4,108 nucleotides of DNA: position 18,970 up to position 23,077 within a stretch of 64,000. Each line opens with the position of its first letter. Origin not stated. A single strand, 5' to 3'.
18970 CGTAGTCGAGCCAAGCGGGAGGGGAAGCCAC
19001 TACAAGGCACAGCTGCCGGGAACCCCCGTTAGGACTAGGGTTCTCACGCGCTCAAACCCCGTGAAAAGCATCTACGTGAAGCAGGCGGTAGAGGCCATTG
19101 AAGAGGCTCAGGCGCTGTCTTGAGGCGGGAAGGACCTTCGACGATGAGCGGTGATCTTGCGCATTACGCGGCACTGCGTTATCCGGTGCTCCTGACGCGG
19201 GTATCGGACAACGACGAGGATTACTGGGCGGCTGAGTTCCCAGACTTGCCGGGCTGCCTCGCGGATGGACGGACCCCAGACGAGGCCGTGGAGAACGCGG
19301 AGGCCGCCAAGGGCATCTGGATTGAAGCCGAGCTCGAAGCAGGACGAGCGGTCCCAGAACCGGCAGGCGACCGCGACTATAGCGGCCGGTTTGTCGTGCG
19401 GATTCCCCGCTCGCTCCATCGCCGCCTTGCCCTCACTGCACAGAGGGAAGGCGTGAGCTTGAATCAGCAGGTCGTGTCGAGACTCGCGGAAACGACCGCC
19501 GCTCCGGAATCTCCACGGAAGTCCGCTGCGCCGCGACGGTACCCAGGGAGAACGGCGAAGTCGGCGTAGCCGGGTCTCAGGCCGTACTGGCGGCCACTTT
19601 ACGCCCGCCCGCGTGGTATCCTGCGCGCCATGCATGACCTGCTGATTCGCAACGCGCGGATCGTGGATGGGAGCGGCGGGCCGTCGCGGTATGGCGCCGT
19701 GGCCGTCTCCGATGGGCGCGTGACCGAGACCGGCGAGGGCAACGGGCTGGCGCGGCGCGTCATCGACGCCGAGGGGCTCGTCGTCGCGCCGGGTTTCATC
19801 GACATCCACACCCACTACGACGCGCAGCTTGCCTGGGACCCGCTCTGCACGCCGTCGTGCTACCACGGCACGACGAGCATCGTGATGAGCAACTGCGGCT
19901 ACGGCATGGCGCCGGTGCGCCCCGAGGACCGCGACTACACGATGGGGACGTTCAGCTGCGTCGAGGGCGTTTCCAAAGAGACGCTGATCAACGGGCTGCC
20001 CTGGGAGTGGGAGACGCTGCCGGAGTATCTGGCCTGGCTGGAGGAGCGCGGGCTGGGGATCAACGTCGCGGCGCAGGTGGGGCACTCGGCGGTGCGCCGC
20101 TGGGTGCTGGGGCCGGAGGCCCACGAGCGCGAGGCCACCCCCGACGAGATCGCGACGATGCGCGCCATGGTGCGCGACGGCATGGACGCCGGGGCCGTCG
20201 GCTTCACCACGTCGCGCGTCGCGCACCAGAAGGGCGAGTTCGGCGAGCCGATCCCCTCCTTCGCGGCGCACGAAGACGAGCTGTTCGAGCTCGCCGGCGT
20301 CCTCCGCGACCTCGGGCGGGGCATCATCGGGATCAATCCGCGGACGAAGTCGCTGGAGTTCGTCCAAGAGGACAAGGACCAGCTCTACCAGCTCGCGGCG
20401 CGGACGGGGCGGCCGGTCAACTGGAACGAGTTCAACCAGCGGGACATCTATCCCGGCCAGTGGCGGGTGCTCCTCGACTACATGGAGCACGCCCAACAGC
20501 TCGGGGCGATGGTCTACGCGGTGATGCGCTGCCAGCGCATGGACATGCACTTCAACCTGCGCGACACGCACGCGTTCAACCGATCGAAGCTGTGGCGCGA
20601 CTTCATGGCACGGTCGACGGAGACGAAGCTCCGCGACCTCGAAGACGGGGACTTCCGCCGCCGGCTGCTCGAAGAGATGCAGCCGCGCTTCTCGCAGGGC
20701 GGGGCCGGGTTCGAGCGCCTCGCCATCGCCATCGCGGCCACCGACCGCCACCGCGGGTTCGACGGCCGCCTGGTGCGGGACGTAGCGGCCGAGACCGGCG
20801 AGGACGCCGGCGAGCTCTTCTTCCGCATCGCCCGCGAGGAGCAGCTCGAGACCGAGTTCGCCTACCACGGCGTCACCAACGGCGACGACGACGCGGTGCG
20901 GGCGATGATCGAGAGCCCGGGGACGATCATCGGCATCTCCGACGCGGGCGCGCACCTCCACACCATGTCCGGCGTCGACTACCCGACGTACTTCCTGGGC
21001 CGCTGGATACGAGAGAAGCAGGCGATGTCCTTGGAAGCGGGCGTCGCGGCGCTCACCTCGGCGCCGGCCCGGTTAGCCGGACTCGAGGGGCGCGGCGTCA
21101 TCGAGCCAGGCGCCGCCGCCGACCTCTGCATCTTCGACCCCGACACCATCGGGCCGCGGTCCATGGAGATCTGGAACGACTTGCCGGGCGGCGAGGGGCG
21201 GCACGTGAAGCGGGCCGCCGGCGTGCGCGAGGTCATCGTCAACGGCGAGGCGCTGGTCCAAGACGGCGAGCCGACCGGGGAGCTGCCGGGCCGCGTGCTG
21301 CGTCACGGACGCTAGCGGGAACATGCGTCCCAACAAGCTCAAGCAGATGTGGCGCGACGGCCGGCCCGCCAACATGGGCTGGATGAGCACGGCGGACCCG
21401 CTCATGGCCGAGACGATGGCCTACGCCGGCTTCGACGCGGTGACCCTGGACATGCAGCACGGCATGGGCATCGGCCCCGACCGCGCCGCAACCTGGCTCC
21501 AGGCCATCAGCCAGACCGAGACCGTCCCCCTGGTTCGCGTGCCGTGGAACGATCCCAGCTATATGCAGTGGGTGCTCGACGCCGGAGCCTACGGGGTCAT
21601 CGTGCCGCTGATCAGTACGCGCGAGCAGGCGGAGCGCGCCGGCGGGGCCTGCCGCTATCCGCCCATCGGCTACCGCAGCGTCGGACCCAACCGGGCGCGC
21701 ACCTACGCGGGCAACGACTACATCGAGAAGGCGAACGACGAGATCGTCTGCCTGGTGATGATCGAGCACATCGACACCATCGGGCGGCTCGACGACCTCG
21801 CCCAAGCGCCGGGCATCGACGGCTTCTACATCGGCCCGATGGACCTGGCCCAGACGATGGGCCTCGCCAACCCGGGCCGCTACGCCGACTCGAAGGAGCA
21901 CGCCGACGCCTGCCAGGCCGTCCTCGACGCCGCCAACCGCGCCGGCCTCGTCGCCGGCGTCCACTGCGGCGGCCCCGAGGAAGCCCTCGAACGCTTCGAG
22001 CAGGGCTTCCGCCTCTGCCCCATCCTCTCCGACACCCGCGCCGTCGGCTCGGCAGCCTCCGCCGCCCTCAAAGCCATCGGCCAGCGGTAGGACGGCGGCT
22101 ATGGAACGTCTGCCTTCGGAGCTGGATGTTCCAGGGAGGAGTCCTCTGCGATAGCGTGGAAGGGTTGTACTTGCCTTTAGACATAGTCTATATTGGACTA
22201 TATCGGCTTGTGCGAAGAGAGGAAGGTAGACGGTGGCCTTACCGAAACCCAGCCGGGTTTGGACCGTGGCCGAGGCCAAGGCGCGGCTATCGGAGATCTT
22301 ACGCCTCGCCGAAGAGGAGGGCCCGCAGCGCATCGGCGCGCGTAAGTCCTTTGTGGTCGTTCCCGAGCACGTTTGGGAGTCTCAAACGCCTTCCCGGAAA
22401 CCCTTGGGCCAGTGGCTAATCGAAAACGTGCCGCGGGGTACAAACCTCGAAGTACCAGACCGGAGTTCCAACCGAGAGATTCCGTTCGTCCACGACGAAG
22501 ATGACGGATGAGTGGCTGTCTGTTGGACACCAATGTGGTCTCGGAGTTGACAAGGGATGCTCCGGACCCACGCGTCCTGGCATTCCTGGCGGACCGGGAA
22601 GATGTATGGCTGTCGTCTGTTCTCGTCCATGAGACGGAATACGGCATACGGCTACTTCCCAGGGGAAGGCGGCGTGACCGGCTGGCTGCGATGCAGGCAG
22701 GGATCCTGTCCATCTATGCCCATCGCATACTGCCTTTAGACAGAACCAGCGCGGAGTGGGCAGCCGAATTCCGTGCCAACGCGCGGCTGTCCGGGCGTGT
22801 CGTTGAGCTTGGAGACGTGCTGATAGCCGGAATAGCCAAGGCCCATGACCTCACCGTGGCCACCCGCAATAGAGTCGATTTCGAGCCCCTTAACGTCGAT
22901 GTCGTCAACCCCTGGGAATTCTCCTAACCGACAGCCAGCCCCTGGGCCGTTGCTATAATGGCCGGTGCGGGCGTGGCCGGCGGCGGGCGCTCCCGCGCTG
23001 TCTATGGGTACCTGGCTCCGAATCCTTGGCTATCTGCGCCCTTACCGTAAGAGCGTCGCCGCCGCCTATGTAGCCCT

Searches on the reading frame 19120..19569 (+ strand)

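Call 111: search_protein_families(library=pfam, proteins=[window:19120-19569:+], max_evalue=0.01)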
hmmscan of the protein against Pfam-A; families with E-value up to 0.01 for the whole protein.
window:19120-19569:+ (149 aa): 4 families
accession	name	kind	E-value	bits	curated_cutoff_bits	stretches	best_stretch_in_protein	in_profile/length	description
PF05534.18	HicB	-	4e-13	49.5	21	1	81-122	10-51/51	HicB family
PF15919.11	HicB_lk_antitox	-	1e-11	45.5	27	1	21-131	1-113/123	HicB_like antitoxin of bacterial toxin-antitoxin system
PF21748.3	UPF0150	-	0.0054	17.1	27.3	1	32-79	17-64/64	UPF0150-like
PF03869.20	Arc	-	0.0084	16.4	20.4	0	90-124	6-40/50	Arc-like DNA binding domain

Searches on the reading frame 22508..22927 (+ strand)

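Call 111: search_protein_families(library=pfam, proteins=[window:22508-22927:+], max_evalue=0.01)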
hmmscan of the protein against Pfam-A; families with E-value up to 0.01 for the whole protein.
window:22508-22927:+ (139 aa): 1 family
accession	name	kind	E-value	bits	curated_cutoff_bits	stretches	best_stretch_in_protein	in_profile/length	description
PF01850.27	PIN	-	9e-15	55.8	23.6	1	5-122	2-112/120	PIN domain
